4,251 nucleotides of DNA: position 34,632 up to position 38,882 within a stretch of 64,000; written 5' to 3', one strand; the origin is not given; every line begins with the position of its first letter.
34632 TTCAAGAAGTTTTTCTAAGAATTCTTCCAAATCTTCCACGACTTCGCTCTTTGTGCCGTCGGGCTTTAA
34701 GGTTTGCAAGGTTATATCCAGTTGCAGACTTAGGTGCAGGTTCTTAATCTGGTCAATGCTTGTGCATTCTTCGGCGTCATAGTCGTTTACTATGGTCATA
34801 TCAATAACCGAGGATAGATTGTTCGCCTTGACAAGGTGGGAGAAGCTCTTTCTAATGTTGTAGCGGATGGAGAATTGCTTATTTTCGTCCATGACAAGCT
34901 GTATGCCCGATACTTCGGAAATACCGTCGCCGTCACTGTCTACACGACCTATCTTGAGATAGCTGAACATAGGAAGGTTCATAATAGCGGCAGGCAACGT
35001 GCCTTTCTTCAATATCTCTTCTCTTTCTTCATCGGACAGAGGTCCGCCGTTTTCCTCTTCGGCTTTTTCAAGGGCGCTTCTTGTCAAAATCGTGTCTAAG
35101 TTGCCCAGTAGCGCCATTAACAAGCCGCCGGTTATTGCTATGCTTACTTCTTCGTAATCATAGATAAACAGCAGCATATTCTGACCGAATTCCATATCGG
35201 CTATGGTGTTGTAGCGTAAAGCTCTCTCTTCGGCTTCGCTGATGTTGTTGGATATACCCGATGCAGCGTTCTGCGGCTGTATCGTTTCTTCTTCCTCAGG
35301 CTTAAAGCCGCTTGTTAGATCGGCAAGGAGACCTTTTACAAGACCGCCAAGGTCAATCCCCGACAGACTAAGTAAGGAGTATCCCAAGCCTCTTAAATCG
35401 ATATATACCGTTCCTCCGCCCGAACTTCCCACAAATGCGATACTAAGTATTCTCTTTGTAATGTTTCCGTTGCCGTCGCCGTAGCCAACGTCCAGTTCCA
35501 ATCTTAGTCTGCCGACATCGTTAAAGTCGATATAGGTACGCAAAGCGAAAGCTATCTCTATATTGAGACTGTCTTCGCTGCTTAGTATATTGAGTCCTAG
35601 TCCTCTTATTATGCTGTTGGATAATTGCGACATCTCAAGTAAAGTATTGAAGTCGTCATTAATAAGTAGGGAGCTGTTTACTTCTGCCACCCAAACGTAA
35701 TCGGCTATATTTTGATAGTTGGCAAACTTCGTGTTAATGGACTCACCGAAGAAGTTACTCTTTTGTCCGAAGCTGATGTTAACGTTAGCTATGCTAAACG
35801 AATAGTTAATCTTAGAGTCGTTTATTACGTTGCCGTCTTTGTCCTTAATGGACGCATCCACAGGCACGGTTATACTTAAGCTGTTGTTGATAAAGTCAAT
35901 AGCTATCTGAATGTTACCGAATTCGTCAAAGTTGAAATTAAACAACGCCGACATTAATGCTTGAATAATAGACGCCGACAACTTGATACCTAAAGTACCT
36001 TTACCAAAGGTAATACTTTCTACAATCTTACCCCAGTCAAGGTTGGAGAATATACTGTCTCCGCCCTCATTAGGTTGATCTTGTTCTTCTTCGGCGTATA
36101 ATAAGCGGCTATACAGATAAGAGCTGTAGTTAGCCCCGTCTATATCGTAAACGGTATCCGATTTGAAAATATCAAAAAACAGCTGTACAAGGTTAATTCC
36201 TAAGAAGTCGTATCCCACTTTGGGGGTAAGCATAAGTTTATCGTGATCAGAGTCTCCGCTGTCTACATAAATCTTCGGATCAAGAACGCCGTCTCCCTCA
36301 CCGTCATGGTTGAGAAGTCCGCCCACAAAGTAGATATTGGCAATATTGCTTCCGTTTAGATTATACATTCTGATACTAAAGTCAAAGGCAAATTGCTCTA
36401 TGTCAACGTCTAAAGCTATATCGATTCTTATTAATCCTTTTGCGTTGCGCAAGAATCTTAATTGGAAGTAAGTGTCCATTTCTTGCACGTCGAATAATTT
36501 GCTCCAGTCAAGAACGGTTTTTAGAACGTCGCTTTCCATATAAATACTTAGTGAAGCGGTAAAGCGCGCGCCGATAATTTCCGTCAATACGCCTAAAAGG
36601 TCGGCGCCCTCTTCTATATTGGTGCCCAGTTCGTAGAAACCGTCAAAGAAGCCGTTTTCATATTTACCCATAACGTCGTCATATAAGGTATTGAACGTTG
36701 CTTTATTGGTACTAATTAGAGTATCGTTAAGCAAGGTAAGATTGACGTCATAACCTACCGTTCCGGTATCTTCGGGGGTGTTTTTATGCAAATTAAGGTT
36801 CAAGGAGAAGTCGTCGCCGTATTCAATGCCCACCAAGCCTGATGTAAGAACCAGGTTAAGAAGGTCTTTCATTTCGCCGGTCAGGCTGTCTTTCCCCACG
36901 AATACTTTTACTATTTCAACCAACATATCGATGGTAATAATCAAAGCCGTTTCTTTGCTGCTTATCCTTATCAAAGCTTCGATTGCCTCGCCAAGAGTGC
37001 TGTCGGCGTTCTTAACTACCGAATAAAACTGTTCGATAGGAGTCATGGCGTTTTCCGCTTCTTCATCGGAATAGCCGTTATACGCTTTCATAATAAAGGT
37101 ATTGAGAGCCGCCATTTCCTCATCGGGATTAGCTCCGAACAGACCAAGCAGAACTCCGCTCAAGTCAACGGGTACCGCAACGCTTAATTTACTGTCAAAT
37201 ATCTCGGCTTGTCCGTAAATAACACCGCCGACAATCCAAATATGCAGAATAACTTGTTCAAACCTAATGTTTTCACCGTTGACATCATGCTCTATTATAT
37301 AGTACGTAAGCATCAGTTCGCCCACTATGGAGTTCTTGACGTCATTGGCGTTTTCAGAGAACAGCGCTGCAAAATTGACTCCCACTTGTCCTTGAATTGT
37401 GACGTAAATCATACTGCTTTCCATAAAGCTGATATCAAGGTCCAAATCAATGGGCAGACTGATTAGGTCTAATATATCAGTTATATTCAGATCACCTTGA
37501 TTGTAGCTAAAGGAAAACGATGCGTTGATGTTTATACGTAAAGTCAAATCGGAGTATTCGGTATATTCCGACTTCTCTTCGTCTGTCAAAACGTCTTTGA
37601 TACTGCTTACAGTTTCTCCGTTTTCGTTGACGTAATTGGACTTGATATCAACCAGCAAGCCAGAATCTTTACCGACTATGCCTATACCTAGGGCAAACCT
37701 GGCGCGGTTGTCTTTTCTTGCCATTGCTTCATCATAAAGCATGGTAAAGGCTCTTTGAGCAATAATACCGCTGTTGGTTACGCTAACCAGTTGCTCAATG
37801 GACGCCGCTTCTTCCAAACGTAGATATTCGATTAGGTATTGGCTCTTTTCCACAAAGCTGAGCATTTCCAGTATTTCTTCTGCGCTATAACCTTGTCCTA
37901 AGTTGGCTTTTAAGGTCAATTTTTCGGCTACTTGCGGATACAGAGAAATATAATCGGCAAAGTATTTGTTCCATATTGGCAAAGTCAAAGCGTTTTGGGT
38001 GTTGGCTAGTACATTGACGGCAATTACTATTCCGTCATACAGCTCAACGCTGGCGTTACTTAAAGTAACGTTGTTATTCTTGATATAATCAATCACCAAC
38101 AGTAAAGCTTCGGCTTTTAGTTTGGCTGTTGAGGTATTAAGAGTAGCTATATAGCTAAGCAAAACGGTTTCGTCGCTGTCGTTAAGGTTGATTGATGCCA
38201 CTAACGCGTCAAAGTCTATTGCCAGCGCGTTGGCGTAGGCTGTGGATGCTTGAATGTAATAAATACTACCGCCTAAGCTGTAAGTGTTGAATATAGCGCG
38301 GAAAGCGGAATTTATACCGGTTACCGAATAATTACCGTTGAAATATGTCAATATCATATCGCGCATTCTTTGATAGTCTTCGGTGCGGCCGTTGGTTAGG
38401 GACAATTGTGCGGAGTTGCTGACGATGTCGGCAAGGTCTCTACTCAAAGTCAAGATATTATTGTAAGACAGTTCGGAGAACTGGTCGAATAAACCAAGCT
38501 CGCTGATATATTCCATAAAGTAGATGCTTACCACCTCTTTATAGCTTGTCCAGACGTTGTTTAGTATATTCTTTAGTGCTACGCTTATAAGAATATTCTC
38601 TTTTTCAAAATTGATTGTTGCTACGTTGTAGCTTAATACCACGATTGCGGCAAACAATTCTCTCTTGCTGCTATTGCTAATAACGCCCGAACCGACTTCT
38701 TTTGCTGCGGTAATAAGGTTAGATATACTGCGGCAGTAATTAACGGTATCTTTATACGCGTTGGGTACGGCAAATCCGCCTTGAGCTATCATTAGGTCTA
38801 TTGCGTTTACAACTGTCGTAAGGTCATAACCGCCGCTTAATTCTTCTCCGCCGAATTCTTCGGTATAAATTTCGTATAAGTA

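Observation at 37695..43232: A ~1,850-aa Gly/Pro-poor, Tyr/Trp-rich insertion splits the repeat array and carries a recurring [KR/Y]-A-[WY/F]-D-K-[WYF] motif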

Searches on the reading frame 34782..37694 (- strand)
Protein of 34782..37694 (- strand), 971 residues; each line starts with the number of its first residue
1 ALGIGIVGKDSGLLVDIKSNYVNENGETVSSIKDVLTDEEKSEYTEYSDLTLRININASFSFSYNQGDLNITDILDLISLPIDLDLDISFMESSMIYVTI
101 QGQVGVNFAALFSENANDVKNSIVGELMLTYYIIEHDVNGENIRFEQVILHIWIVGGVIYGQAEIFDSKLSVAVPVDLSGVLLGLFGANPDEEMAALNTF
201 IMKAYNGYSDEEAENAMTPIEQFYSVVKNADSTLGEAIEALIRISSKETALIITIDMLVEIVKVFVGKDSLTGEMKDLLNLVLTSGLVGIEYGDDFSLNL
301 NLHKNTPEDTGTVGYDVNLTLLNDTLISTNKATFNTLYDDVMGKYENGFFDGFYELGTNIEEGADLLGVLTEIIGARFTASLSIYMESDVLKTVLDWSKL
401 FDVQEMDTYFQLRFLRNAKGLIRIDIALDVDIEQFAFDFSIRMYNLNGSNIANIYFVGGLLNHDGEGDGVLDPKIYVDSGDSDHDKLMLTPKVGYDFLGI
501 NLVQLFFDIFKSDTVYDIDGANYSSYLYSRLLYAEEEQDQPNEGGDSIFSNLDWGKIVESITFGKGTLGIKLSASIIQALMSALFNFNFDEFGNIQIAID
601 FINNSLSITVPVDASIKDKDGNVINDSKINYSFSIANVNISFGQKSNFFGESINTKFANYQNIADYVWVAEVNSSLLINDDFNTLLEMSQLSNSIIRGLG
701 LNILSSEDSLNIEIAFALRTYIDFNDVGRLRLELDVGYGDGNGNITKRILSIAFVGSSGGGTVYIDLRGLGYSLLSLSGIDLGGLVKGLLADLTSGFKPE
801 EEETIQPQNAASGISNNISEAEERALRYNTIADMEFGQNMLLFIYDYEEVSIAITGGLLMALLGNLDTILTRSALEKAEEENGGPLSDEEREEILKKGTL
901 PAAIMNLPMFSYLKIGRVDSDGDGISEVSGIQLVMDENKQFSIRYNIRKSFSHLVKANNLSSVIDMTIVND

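Call 74: find_homologous_proteins(query=window:34782-37694:-, max_evalue=0.001)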
Query window:34782-37694:-: 8000 candidates shared short words with the query, none scored E <= 0.001.

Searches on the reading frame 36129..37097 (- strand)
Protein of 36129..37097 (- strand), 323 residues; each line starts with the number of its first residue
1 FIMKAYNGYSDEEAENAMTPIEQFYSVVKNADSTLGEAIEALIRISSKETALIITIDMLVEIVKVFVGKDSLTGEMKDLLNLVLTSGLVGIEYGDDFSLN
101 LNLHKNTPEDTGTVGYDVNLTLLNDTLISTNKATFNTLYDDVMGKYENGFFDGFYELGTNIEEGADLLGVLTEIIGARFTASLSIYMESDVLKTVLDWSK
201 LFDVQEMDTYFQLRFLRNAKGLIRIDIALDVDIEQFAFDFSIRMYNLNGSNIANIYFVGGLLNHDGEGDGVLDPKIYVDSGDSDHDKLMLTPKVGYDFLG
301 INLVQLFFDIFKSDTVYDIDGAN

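Call 67: predict_structure(alignment_id=A4)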
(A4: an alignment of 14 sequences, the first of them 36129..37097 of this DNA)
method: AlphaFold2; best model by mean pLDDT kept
length: 323 residues; sequences in the alignment: 14
mean_pLDDT: 49.0   pTM: 0.32
mean pLDDT of the five models: 49.0, 47.1, 46.3, 45.3, 44.0
residues with pLDDT >= 90: 0; 70-90: 47; 50-70: 97; < 50: 179
segments of 3 or more residues with pLDDT < 50: 1-8, 28-33, 47-53, 90-220, 295-301, 304-307, 310-323
pLDDT, mean of each block of 10 residues (from residue 1): 43 54 52 52 50 55 60 60 53 46 42 37 30 25 28 29 37 29 29 35 31 29 73 73 85 85 58 79 71 53 50 39 35
secondary structure, 60 per line:
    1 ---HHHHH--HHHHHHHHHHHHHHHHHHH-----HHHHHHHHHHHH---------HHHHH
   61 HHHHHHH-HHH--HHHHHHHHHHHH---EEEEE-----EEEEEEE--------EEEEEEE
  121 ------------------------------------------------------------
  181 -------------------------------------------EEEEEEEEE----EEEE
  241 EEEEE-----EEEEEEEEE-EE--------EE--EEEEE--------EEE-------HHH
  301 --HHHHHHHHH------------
elements in order: H4-8 H11-29 H35-46 H56-67 H74-85 E89-93 E99-105 E114-120 E224-232 E237-245 E251-259 E275-279 E288-290 H303-311

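Call 70: fold_search(model_id=the predicted structure, library=pdb)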
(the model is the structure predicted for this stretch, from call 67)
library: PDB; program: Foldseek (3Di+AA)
matches with E <= 10: 400; with E <= 0.001: 0
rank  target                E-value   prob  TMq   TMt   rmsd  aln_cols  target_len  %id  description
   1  6edz_C                2.7e-01  0.66  0.12  0.06  10.8        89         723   11  Crystal structure of Mycobacterium tuberculosis ICL2 in complex with acetyl-CoA, form I (released 2019-08-14)
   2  6edz_A                2.7e-01  0.66  0.12  0.06  10.8        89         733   11  Crystal structure of Mycobacterium tuberculosis ICL2 in complex with acetyl-CoA, form I (released 2019-08-14)
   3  6edz_D                2.7e-01  0.66  0.12  0.06  10.8        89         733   11  Crystal structure of Mycobacterium tuberculosis ICL2 in complex with acetyl-CoA, form I (released 2019-08-14)
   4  6ee1_C                3.0e-01  0.63  0.12  0.06  10.8        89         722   11  Crystal structure of Mycobacterium tuberculosis ICL2 in complex with acetyl-CoA (released 2019-08-14)
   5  6ee1_B                3.0e-01  0.63  0.12  0.06  10.8        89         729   11  Crystal structure of Mycobacterium tuberculosis ICL2 in complex with acetyl-CoA (released 2019-08-14)
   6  6edz_B                3.2e-01  0.60  0.12  0.06  10.8        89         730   11  Crystal structure of Mycobacterium tuberculosis ICL2 in complex with acetyl-CoA, form I (released 2019-08-14)
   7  2ciu                  3.4e-01  0.44  0.12  0.26  10.3        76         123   16  Structure of the IMS domain of the mitochondrial import protein Tim21 from S. cerevisiae (released 2006-12-21)
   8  6ee1_D                4.0e-01  0.57  0.12  0.06  10.8        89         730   11  Crystal structure of Mycobacterium tuberculosis ICL2 in complex with acetyl-CoA (released 2019-08-14)
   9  9xqd_f                6.5e-01  0.04  0.08  0.08  33.0       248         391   12  The structure of outer peripheral region in the phage phiKZ baseplate complex (released 2026-02-11)
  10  6szw_C                6.9e-01  0.35  0.17  0.25   8.0       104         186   10  Asymmetric complex of Factor XII and kininogen with gC1qR/C1QBP/P32 is governed by allostery (released 2020-07-22)
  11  6edw_A                7.3e-01  0.41  0.12  0.06  10.9        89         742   11  Crystal structure of Mycobacterium tuberculosis ICL2 in the apo form (released 2019-08-14)
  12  9obo_A                7.3e-01  0.41  0.12  0.06  10.7        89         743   11  Crystal structure of Mycobacterium tuberculosis isocitrate lyase 2 fixed in the apo form with disulfide bonds (released 2026-03-18)
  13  5kev_B                1.0e+00  0.12  0.11  0.22  12.9        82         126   16  Vibrio parahaemolyticus VtrA/VtrC complex (released 2016-07-20)
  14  6edw_D                1.1e+00  0.63  0.13  0.06   5.0        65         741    9  Crystal structure of Mycobacterium tuberculosis ICL2 in the apo form (released 2019-08-14)
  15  1d5x_B                1.1e+00  0.16  0.10  0.18  18.2       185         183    5  X-RAY CRYSTAL STRUCTURE OF HLA-DR4 COMPLEXED WITH DIPEPTIDE MIMETIC AND SEB (released 2000-06-28)
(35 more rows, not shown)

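Call 82: search_protein_families(library=pfam, proteins=[window:36129-37097:-], max_evalue=1)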
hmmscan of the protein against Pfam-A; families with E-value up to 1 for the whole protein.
window:36129-37097:- (323 aa): 0 families

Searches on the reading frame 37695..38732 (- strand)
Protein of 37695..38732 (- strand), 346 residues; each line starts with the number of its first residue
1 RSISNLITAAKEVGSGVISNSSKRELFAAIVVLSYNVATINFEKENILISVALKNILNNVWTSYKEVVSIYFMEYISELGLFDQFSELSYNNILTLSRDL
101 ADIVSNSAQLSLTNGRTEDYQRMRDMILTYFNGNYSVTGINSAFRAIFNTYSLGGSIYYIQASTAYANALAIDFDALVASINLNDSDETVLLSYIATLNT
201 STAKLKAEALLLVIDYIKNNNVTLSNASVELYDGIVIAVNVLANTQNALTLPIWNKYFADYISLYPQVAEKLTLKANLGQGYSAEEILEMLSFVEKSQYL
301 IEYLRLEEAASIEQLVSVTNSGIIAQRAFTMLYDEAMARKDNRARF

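Call 82: search_protein_families(library=pfam, proteins=[window:37695-38732:-], max_evalue=1)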
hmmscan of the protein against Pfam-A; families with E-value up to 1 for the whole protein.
window:37695-38732:- (346 aa): 0 families
